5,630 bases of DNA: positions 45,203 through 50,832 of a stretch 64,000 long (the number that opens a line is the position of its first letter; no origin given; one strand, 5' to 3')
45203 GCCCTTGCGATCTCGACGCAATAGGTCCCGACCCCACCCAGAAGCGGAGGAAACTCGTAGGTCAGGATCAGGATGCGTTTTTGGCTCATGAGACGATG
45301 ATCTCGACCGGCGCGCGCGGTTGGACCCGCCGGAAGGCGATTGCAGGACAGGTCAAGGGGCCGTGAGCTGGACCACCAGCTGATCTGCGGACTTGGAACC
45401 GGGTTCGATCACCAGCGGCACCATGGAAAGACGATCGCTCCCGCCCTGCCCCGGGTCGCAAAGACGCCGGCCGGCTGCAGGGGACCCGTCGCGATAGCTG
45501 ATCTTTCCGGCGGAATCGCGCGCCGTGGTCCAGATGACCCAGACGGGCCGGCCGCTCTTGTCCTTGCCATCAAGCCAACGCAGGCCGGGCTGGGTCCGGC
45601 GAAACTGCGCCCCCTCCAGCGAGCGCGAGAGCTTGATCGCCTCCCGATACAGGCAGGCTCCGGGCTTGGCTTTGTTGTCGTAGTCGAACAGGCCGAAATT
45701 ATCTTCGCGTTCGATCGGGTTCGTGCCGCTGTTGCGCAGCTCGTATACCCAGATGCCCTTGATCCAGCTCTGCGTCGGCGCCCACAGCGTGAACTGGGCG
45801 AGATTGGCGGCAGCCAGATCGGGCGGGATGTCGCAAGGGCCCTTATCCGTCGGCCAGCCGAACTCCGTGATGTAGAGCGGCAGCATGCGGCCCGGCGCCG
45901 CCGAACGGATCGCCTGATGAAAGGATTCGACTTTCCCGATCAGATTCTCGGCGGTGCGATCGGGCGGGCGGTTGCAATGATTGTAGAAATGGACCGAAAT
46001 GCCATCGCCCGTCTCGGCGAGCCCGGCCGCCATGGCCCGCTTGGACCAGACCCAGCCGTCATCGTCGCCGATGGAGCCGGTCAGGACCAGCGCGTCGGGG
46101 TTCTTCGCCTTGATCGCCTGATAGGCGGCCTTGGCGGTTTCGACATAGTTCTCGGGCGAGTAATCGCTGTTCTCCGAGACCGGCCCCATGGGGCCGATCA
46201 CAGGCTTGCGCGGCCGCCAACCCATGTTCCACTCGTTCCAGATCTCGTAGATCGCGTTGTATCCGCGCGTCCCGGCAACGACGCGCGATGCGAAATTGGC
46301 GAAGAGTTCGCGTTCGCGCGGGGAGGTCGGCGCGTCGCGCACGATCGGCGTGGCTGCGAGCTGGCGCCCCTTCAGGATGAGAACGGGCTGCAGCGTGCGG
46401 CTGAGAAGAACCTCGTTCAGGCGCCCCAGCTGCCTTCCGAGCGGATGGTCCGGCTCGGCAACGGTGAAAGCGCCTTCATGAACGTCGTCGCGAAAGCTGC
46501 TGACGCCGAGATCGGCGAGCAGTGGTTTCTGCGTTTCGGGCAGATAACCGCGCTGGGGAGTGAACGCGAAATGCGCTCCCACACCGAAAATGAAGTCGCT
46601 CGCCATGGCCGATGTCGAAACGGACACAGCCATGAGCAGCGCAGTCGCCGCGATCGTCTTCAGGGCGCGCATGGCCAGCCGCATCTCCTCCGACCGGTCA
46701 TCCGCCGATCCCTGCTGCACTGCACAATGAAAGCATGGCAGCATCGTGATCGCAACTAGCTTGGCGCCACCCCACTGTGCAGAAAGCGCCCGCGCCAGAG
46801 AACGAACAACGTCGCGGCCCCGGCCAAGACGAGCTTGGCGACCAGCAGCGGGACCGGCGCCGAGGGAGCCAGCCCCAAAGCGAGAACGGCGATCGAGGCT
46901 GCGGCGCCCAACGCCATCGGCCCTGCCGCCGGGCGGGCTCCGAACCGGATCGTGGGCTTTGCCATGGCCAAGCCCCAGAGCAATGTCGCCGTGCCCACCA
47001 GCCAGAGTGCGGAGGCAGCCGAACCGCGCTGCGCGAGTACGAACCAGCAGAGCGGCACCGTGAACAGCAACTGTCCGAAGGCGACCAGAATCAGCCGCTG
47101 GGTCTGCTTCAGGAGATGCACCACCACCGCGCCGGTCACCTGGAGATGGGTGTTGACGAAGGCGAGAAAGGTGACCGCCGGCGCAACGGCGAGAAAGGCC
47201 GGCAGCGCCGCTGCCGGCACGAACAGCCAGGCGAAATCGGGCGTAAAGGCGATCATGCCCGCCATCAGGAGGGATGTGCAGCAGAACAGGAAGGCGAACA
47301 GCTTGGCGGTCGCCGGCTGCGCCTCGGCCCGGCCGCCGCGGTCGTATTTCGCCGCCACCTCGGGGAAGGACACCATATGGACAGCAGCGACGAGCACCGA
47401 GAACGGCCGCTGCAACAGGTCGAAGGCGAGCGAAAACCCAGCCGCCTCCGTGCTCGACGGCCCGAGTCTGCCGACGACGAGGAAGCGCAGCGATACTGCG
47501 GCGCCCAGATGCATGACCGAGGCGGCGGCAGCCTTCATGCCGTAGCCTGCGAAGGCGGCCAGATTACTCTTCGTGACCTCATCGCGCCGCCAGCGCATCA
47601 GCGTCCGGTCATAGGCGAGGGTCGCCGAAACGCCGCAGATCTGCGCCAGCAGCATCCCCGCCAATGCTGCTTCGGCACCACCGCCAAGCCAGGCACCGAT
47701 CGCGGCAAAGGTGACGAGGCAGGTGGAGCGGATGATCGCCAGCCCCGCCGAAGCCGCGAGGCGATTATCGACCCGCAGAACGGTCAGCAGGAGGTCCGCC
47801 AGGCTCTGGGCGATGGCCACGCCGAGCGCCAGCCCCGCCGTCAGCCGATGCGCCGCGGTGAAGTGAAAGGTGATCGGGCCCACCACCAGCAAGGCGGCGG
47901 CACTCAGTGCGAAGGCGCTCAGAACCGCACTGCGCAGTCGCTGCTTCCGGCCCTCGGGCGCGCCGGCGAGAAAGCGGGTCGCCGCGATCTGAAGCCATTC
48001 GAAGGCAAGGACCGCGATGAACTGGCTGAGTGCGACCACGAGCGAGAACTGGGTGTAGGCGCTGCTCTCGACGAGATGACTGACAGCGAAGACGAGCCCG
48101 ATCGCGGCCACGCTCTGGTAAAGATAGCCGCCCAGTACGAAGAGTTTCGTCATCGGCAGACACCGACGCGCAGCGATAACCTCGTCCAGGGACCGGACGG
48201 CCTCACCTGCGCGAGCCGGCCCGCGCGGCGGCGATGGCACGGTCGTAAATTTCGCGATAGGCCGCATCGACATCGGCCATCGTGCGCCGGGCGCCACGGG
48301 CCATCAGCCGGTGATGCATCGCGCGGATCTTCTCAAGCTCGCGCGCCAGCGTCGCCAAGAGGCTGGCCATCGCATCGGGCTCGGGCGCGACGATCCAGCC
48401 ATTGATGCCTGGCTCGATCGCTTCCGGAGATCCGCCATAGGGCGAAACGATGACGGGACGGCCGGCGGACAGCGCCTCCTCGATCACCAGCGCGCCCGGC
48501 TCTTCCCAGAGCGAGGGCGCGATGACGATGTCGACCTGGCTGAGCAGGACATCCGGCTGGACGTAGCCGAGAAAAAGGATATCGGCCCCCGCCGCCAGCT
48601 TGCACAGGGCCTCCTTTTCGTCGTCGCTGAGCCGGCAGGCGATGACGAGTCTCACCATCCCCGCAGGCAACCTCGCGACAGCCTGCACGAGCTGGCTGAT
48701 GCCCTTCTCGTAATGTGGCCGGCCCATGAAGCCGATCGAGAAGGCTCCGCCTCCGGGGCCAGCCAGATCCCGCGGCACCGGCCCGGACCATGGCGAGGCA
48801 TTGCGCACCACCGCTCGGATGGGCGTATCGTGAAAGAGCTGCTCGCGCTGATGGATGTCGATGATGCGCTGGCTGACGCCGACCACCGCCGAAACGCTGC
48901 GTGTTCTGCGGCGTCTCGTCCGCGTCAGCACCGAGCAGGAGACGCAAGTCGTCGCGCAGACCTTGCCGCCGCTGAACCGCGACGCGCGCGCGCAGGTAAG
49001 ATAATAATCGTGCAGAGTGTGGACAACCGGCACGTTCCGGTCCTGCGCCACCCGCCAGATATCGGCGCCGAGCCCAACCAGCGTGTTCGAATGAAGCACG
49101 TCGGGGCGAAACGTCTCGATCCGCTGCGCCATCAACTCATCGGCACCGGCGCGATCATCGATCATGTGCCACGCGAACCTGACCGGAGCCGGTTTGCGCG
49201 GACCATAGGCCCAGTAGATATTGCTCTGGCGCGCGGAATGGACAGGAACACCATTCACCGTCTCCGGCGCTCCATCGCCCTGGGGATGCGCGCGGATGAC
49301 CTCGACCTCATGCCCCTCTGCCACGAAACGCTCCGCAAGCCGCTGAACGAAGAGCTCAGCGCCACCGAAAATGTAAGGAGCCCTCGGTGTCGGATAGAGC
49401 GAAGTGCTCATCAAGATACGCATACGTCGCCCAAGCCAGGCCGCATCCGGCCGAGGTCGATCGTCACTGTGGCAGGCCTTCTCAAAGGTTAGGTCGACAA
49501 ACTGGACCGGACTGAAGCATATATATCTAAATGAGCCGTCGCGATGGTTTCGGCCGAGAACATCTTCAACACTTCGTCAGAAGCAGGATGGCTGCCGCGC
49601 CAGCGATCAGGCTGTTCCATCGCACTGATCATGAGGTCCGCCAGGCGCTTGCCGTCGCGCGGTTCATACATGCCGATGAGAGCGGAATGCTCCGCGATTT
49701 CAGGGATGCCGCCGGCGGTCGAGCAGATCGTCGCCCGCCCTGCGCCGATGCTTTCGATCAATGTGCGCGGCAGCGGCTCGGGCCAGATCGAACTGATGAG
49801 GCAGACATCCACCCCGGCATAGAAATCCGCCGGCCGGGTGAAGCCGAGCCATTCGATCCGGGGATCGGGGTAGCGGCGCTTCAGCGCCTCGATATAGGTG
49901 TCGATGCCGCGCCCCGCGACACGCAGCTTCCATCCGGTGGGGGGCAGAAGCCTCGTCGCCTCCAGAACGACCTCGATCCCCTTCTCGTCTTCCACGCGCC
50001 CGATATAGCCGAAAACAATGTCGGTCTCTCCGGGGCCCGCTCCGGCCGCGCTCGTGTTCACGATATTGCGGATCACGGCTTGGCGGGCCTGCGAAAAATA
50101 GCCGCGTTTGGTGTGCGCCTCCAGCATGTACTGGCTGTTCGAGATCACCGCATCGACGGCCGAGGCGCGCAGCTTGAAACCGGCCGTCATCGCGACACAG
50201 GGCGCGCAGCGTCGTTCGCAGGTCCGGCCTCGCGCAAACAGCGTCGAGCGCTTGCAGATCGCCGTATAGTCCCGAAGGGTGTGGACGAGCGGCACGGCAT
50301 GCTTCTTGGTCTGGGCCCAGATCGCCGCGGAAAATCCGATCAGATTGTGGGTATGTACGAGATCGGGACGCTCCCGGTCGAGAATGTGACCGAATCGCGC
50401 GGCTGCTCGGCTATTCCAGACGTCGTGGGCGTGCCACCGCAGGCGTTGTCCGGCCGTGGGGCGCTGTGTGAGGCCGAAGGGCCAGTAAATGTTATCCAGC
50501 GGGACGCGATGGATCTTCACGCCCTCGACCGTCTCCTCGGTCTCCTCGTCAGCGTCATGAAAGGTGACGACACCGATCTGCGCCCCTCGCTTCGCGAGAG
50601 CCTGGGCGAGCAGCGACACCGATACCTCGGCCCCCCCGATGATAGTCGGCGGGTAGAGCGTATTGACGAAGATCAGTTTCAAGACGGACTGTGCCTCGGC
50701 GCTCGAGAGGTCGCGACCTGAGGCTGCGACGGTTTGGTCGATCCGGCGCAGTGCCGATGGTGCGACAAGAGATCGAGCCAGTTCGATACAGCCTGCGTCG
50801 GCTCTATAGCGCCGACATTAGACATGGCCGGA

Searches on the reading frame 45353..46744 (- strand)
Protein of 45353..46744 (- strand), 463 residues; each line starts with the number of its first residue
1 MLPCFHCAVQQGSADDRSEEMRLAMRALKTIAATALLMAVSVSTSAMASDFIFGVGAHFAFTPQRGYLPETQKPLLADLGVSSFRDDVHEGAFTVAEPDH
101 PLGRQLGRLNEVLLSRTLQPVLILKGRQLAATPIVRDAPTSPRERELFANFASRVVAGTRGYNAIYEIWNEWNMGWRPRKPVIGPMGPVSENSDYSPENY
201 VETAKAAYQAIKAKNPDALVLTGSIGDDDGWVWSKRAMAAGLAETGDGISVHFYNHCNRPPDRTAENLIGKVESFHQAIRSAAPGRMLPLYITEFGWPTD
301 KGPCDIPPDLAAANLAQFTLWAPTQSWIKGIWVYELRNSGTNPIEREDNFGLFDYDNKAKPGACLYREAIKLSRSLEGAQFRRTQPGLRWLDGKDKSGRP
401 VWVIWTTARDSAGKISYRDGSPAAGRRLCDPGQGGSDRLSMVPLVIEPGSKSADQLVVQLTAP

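Call 9: search_protein_families(library=pfam, proteins=[window:45353-46744:-], max_evalue=0.001)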
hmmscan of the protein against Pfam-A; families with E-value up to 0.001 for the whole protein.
window:45353-46744:- (463 aa): 1 family
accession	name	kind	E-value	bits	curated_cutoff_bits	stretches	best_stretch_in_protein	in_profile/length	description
PF00150.24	Cellulase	-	6.8e-06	26.2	23.5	1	162-302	120-243/272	Cellulase (glycosyl hydrolase family 5)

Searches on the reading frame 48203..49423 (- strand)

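Call 9: search_protein_families(library=pfam, proteins=[window:48203-49423:-], max_evalue=0.001)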
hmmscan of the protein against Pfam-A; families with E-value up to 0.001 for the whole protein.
window:48203-49423:- (406 aa): 4 families
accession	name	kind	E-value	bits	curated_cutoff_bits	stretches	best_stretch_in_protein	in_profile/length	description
PF13692.12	Glyco_trans_1_4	-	6.9e-23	81.9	27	1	229-360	3-140/142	Glycosyl transferases group 1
PF00534.26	Glycos_transf_1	-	9.2e-22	77.8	26.4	1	230-362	18-158/172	Glycosyl transferases group 1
PF13579.12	Glyco_trans_4_4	-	1.7e-18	67.9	29.7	1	20-192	1-143/158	Glycosyl transferase 4-like domain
PF13439.12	Glyco_transf_4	-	2.7e-15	57.3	28.5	1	19-203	1-160/170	Glycosyltransferase Family 4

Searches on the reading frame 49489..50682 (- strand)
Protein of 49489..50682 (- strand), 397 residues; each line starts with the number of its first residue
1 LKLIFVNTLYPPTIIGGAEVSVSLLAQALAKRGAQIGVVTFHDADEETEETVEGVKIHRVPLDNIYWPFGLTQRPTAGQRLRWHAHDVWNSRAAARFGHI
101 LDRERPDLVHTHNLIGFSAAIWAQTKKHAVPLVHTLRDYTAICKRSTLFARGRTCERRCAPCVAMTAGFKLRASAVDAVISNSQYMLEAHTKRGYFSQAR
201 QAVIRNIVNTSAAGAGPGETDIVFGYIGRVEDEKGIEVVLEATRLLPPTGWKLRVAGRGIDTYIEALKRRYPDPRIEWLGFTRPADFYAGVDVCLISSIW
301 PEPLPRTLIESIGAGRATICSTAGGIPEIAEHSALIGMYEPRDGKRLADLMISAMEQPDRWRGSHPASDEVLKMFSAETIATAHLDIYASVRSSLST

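Call 9: search_protein_families(library=pfam, proteins=[window:49489-50682:-], max_evalue=0.001)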
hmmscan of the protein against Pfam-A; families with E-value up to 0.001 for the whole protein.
window:49489-50682:- (397 aa): 5 families
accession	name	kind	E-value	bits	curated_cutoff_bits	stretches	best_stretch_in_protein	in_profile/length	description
PF13439.12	Glyco_transf_4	-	4.1e-20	72.9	28.5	1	15-211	1-169/170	Glycosyltransferase Family 4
PF13579.12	Glyco_trans_4_4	-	8.7e-20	72.1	29.7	1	16-206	1-157/158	Glycosyl transferase 4-like domain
PF13692.12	Glyco_trans_1_4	-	1.6e-16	61.3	27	1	223-356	3-141/142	Glycosyl transferases group 1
PF00534.26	Glycos_transf_1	-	5e-16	59.2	26.4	1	217-359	11-160/172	Glycosyl transferases group 1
PF13477.12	Glyco_trans_4_2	-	0.00011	22.8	23.4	1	21-137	12-107/139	Glycosyl transferase 4-like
